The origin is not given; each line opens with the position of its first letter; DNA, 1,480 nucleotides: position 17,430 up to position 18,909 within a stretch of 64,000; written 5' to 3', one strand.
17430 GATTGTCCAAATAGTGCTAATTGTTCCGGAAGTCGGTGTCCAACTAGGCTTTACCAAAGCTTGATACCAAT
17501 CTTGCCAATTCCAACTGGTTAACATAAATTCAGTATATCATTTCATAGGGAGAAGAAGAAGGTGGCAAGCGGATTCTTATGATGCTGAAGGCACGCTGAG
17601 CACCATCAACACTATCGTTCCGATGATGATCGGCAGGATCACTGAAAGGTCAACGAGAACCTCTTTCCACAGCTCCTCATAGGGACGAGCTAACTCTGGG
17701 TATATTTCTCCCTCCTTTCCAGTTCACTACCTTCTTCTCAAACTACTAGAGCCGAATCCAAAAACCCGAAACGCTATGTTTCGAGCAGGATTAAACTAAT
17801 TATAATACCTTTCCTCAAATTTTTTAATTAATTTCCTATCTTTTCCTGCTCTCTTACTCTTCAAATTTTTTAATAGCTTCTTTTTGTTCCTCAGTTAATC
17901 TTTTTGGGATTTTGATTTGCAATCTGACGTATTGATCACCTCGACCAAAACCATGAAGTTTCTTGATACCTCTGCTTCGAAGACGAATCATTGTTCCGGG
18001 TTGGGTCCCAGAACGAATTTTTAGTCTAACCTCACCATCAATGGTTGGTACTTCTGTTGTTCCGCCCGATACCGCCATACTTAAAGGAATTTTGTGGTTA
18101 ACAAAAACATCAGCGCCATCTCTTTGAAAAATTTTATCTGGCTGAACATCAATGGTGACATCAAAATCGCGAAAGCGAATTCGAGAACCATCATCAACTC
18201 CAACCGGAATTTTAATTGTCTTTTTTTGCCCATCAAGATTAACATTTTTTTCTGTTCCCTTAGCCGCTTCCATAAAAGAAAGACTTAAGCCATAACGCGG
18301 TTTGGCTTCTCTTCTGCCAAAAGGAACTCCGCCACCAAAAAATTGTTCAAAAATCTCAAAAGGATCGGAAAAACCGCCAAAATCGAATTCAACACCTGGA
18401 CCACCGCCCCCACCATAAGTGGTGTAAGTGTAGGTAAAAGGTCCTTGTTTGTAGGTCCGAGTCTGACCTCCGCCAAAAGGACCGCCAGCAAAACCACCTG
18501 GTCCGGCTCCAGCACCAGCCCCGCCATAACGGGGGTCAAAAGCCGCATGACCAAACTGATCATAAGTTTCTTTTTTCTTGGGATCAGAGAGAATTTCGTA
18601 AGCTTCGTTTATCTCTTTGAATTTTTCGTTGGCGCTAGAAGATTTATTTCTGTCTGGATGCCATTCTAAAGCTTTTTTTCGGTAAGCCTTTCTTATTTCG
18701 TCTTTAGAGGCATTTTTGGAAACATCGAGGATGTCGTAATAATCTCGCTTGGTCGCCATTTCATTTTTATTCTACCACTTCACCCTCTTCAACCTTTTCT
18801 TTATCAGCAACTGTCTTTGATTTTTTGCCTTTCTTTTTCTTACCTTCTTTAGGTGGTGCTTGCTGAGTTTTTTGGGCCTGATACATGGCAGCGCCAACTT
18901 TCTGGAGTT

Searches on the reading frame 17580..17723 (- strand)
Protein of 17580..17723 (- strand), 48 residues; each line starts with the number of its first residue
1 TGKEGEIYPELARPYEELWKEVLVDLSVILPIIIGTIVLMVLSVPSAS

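Call 19: search_protein_families(library=pfam, proteins=[window:17580-17723:-], max_evalue=1)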
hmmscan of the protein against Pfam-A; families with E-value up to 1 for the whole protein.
seq(48 aa): 0 families

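Call 34: search_protein_representatives(protein=window:17580-17723:-)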
Query: 48 residues. Proteins with E-value up to 0.001 (for the whole library): 1; up to 1e-10: 0; up to 1e-30: 0. The best 1 are listed.
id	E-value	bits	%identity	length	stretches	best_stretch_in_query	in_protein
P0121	2.0e-04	37.5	42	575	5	5-27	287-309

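Call 38: find_related_loci(query=window:17580-17723:-, collection=metagenome_contigs, flank=3000)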
Query window:17580-17723:- (48 aa) in metagenome_contigs; peptide patterns used: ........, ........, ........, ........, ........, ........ (x = any residue, [..] = any of these).
600 stretches matched a pattern, but none encodes a relative of the query by tblastn (E <= 1e-3).

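Call 39: find_related_loci(query=window:17580-17723:-, collection=viral_contigs, flank=3000)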
Query window:17580-17723:- (48 aa) in viral_contigs; peptide patterns used: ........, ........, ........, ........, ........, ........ (x = any residue, [..] = any of these).
219 stretches matched a pattern, but none encodes a relative of the query by tblastn (E <= 1e-3).

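Call 65: search_protein_families(library=ncbifam, proteins=[window:17580-17723:-], max_evalue=10)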
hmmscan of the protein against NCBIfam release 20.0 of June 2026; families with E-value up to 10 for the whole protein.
seq(48 aa): 0 families

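Call 66: search_protein_families(library=padloc, proteins=[window:17580-17723:-], max_evalue=10)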
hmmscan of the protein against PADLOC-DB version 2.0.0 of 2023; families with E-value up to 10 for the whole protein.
seq(48 aa): 1 family
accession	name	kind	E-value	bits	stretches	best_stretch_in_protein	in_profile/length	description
PDLC02745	PbeC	-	0.013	12.2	1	4-43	598-638/661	PbeC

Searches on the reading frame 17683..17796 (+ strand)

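Call 47: search_protein_families(library=pfam, proteins=[window:17683-17796:+], max_evalue=10)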
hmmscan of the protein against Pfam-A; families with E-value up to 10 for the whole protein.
seq(38 aa): 1 family
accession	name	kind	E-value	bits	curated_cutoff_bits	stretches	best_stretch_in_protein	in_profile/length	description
PF05021.20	NPL4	-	0.037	13.8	24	1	9-34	193-218/309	NPL4 family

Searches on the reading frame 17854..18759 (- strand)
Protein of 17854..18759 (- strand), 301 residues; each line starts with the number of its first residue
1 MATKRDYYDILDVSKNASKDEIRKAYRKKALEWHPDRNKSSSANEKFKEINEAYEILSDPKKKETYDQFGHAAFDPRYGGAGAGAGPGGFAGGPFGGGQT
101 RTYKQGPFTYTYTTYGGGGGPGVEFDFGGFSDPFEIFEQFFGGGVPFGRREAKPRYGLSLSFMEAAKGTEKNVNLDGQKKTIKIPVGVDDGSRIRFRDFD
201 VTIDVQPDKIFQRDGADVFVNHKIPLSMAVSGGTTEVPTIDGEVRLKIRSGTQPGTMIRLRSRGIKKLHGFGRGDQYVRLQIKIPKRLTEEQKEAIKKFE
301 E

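Call 11: find_related_loci(query=window:17854-18759:-, collection=genome_contigs, flank=4000)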
Query window:17854-18759:- (301 aa) in genome_contigs; peptide patterns used: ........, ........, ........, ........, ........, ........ (x = any residue, [..] = any of these).
600 stretches matched a pattern (row limit reached: there are more); 463 encode a relative of the query (tblastn E <= 1e-3); the best 80 are kept; 80 distinct loci.
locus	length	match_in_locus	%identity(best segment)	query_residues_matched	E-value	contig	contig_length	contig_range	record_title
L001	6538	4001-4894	79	1-301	1e-154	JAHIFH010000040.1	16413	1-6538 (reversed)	MAG: Patescibacteria group bacterium isolate KR11_0.1_MetaG.mb.78 KR11_0.1_MetaG.mb.78_k141_738827, whole genome shotgun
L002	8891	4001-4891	81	1-301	4e-151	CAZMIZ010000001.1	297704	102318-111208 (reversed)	MAG TPA_asm: uncultured Gammaproteobacteria bacterium isolate binchicken_co338_18 genome assembly, contig: NODE_12_lengt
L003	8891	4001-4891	80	1-301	2e-144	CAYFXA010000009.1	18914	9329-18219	MAG TPA_asm: uncultured Gammaproteobacteria bacterium isolate ERP108616_co1_405 genome assembly, contig: k119_513587, wh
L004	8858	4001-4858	68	1-300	9e-131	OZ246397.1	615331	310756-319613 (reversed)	MAG: uncultured Gammaproteobacteria bacterium isolate SRP068000_co4_68 genome assembly, chromosome: 1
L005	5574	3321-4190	65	1-300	6e-123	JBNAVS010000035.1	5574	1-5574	MAG: Microgenomates group bacterium isolate Kamch4342-D-MF-044 bin36_IDBA_re-assembly_contigs.fa-35, whole genome shotgu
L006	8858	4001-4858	63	1-300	1e-122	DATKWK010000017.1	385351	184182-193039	MAG TPA_asm: Candidatus Bathyarchaeia archaeon isolate SMAG_U14161 k141_4541970, whole genome shotgun sequence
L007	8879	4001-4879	63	1-301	2e-120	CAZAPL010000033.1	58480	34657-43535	MAG TPA_asm: uncultured Gammaproteobacteria bacterium isolate SRP231805_co4_153 genome assembly, contig: k141_265398, wh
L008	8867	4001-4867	61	1-299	1e-115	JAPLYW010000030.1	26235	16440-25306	MAG: Candidatus Shapirobacteria bacterium isolate LacPavin_0419_WC90_MAG_34_15 LacPavin_0419_WC90_scaffold_212198, whole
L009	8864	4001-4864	60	1-300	8e-115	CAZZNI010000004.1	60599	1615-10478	MAG TPA_asm: uncultured Gammaproteobacteria bacterium isolate SRP241326_co4_16 genome assembly, contig: NODE_806_length_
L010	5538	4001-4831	60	1-297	3e-113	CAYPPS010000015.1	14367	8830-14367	MAG TPA_asm: uncultured Gammaproteobacteria bacterium isolate binchicken_co181_619 genome assembly, contig: NODE_7490_le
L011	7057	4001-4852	60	1-301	2e-112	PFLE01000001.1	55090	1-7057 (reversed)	MAG: Candidatus Shapirobacteria bacterium CG_4_10_14_0_8_um_filter_39_15 CG_4_10_14_0.8_um_filter_scaffold_663_c, whole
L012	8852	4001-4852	60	3-301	2e-111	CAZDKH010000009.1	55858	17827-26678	MAG TPA_asm: uncultured Gammaproteobacteria bacterium isolate SRP231805_co4_168 genome assembly, contig: k141_188986, wh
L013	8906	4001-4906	65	1-301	2e-111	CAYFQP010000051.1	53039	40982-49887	MAG TPA_asm: uncultured Gammaproteobacteria bacterium isolate ERP108616_co1_137 genome assembly, contig: k119_396844, wh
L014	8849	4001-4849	58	1-300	1e-110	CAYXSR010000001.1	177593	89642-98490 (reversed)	MAG TPA_asm: uncultured Pseudomonadales bacterium isolate SRP323688_co1_112 genome assembly, contig: NODE_150_length_177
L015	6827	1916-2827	57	1-301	4e-108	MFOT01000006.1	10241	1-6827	MAG: Candidatus Levybacteria bacterium RIFCSPLOWO2_01_FULL_38_21 rifcsplowo2_01_scaffold_16734, whole genome shotgun seq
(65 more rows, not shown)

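Call 19: search_protein_families(library=pfam, proteins=[window:17854-18759:-], max_evalue=1)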
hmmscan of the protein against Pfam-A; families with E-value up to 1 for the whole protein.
window:17854-18759:- (301 aa): 3 families
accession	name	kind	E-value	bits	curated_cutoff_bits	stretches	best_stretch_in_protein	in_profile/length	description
PF01556.23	DnaJ_C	-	1.6e-32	113.1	26.6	1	156-285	3-152/152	DnaJ C terminal domain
PF00226.36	DnaJ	-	1.7e-27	95.7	27.8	1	6-67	1-63/63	DnaJ domain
PF12434.13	Malate_DH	-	0.16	12.3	21.5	1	18-34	13-29/32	Malate dehydrogenase enzyme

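Call 42: list_cluster_members(proteins=[window:17857-18759:-, window:16640-17113:-, window:20683-21114:-, window:21119-21847:-, window:18770-20674:-])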
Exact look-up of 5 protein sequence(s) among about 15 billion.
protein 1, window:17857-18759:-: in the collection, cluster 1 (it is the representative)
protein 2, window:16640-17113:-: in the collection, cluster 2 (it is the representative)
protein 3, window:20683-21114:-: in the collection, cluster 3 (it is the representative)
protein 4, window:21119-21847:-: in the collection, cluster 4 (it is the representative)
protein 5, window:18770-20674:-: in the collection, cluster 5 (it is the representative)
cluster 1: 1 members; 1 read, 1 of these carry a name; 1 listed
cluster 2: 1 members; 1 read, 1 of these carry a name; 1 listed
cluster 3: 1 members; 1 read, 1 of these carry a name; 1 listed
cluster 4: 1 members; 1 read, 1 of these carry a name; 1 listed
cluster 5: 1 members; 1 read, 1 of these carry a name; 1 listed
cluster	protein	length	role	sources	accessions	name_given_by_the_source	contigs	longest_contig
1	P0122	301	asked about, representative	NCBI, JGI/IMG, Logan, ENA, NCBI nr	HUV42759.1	MAG TPA: DnaJ C-terminal domain-containing protein [Patescibacteria group bacterium] | DnaJ C-terminal domain-containing protein [Patescibacteria group bacterium]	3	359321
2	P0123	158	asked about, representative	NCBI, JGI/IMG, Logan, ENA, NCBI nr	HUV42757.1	MAG TPA: VIT1/CCC1 transporter family protein [Patescibacteria group bacterium] | VIT1/CCC1 transporter family protein [Patescibacteria group bacterium]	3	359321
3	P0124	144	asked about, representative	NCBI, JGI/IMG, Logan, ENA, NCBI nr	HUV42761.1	MAG TPA: nucleotide exchange factor GrpE [Patescibacteria group bacterium] | nucleotide exchange factor GrpE [Patescibacteria group bacterium]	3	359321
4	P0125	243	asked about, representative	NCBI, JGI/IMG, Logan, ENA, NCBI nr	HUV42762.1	MAG TPA: hypothetical protein VMY36_02530 [Patescibacteria group bacterium] | hypothetical protein [Patescibacteria group bacterium]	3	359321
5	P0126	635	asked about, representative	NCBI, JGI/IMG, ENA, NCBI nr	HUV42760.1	MAG TPA: molecular chaperone DnaK [Patescibacteria group bacterium] | molecular chaperone DnaK [Patescibacteria group bacterium]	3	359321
